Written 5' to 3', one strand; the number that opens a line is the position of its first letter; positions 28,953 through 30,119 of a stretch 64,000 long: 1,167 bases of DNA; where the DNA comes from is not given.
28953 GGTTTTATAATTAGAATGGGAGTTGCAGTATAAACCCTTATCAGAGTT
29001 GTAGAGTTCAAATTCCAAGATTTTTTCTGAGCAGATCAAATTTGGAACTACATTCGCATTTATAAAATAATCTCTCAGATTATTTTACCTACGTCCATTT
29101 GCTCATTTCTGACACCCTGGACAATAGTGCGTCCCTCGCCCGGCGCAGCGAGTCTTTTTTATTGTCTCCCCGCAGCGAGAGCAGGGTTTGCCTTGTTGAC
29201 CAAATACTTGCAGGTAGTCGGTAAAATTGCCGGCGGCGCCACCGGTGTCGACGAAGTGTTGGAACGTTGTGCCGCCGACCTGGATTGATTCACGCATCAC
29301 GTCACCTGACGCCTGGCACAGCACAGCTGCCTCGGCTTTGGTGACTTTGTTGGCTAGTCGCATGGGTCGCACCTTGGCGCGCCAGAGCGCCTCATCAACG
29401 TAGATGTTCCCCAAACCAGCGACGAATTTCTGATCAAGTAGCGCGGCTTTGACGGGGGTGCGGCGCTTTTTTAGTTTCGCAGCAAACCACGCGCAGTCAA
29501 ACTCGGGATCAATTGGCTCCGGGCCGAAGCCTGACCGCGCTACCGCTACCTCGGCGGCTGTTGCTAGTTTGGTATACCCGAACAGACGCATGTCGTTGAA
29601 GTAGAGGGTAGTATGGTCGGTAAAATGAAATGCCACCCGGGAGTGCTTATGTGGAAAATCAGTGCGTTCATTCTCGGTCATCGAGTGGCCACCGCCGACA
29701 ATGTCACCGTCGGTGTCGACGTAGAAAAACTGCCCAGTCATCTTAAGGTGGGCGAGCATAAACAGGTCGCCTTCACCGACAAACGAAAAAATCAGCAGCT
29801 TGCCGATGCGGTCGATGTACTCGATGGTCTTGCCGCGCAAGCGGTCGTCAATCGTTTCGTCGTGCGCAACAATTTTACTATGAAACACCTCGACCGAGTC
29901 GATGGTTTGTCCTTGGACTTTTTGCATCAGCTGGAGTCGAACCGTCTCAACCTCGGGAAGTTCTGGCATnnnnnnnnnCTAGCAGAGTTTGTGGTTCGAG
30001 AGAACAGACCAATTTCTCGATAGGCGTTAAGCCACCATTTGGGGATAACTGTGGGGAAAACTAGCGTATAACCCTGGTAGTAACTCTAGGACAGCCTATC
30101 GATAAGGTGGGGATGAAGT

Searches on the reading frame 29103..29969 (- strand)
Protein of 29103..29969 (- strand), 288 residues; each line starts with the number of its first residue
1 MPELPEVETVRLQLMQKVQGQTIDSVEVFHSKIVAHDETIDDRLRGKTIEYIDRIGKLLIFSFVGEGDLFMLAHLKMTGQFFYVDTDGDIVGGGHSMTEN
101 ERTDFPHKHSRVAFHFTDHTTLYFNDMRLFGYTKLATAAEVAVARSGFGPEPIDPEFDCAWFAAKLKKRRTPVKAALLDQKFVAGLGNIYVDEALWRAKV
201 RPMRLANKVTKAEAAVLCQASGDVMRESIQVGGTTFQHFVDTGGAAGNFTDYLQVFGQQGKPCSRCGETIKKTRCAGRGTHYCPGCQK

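Call 92: search_protein_families(library=pfam, proteins=[window:29103-29969:-], max_evalue=0.0001)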
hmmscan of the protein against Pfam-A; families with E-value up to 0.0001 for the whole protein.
window:29103-29969:- (288 aa): 3 families
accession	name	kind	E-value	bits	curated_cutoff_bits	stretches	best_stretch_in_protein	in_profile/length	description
PF01149.29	Fapy_DNA_glyco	-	9.2e-31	107.3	25.5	1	1-132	1-116/117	Formamidopyrimidine-DNA glycosylase N-terminal domain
PF06831.19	H2TH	-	1.2e-29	102.6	34.7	1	149-238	2-91/93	Formamidopyrimidine-DNA glycosylase H2TH domain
PF06827.20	zf-FPG_IleRS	-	1.2e-06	28.6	21.3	1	260-288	1-29/30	Zinc finger found in FPG and IleRS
